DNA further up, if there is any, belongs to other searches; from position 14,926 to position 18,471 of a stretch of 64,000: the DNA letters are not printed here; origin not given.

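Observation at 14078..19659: Compact three-gene locus for a glycosaminoglycan-like exopolysaccharide (HAS/NodC-type synthase, lyase-deacetylase fusion, secreted jelly-roll protein) in a reduced genome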

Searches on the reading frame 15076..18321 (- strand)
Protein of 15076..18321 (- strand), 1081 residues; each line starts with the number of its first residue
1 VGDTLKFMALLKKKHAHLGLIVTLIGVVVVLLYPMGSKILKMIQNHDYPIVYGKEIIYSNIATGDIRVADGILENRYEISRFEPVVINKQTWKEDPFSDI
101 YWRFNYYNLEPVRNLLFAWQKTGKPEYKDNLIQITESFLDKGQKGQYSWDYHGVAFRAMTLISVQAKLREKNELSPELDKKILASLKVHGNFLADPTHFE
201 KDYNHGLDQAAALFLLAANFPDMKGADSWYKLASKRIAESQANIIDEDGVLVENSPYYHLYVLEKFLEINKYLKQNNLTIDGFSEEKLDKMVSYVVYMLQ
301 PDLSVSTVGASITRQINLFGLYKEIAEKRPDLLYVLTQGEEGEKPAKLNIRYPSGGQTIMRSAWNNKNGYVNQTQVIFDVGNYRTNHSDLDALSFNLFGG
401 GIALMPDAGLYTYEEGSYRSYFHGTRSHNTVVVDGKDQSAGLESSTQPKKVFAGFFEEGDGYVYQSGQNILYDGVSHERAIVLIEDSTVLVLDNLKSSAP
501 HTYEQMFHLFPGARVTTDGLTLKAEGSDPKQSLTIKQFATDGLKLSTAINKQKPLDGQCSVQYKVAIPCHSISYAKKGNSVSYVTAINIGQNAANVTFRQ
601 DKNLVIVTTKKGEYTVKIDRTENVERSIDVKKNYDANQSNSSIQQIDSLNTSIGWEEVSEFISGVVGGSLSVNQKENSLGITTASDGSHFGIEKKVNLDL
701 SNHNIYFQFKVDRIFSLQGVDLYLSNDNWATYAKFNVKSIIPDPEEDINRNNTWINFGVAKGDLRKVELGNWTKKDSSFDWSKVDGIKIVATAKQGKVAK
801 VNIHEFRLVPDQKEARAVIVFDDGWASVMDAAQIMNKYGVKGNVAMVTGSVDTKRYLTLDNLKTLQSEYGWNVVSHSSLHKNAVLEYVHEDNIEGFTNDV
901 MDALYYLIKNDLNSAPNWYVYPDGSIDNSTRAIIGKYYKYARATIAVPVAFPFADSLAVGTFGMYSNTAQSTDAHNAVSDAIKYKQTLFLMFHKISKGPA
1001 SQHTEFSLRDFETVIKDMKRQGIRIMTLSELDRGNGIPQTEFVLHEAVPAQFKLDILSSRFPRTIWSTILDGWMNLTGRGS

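Call 3: search_protein_families(library=pfam, proteins=[window:15076-18321:-], max_evalue=0.01)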
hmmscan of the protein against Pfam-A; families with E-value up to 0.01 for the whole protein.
window:15076-18321:- (1081 aa): 3 families
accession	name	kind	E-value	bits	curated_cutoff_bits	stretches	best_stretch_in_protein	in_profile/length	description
PF07940.18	Hepar_II_III_C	-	1.4e-28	100.5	24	1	351-534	8-188/237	Heparinase II/III-like, C-terminal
PF16889.11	Hepar_II_III_N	-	3.6e-17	63.2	22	1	59-315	51-317/340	Heparinase II/III N-terminus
PF01522.26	Polysacc_deac_1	-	2.1e-08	34.6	23.1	1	812-935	4-117/124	Polysaccharide deacetylase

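Call 10: search_solved_structures(query=window:15076-18321:-, max_evalue=0.01, show_alignments=2)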
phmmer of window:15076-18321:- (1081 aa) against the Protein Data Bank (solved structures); distinct sequences matched with E-value up to 0.01: 4.
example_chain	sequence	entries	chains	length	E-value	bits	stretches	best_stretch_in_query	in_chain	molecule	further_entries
5jmd_A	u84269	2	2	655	7.7e-19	70.4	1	197-593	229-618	Heparinase III protein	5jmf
4mmi_A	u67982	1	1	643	4.4e-15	58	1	178-496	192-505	Heparinase III protein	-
4mmh_A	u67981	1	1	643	4.4e-15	58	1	178-496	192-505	Heparinase III protein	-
4fnv_A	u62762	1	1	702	5.3e-13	51.1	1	119-513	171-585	Heparinase III protein, heparitin sulfate lyase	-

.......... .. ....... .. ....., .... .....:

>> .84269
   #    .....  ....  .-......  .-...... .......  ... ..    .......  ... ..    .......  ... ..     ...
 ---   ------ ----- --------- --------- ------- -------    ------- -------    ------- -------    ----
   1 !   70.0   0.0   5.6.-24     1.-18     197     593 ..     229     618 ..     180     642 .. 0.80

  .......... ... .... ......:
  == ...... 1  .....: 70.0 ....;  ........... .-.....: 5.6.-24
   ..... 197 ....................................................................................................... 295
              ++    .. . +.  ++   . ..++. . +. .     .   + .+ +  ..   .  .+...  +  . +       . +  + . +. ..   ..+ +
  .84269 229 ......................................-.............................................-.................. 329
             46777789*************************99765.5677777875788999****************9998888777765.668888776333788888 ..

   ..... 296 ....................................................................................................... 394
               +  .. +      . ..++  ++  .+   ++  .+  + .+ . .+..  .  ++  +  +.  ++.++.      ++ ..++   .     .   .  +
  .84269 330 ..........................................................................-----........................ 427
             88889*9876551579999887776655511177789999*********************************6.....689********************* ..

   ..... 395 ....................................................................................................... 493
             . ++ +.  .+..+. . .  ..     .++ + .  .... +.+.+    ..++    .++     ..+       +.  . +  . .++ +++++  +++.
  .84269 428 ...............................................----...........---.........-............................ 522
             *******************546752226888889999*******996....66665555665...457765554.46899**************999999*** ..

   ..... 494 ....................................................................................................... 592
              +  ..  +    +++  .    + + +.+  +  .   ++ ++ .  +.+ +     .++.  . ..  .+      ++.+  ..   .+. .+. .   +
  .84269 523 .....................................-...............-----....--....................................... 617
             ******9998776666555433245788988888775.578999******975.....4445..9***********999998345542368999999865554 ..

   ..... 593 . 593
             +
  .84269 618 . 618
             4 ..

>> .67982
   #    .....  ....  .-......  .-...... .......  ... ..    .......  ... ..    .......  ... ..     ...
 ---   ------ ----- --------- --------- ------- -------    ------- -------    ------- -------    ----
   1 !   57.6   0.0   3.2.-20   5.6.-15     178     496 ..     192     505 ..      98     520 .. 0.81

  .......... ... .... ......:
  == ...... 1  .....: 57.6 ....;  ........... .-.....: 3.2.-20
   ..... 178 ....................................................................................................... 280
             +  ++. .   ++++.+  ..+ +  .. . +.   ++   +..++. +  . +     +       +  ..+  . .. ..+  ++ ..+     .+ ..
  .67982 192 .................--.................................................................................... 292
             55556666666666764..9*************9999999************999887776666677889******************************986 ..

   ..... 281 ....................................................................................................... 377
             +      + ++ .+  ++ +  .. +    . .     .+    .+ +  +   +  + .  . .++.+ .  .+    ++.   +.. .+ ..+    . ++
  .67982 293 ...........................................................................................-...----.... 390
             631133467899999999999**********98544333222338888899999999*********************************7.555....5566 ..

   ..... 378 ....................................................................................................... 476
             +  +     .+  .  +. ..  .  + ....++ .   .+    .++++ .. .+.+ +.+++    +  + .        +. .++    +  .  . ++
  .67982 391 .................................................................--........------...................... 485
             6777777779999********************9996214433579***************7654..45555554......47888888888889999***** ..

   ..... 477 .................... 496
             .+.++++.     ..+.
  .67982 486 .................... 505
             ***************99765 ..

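Call 12: search_protein_families(library=ncbifam, proteins=[window:15076-18321:-], max_evalue=0.001)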
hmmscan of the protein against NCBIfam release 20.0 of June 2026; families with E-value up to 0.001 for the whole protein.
window:15076-18321:- (1081 aa): 2 families
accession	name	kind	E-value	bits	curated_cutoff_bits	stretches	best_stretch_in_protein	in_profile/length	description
NF045573.1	Hepsulflyase_CFB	equivalog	5e-26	91.1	700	1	91-520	115-545/651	heparin-sulfate lyase HepC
NF045572.1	Hepsulflyase_bctds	equivalog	5.6e-19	68.2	600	1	142-513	199-589/706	heparin-sulfate lyase HepC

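Call 18: find_encoding_contigs(protein=window:15076-18321:-, flank=10000, max_places=3)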
Protein window:15076-18321:- (1081 aa): no gene with exactly this product is on record in the collection.
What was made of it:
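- Tried and rejected: Exact look-up of the 1081-aa (GTG-start) fusion protein found nothing on record (call 18).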
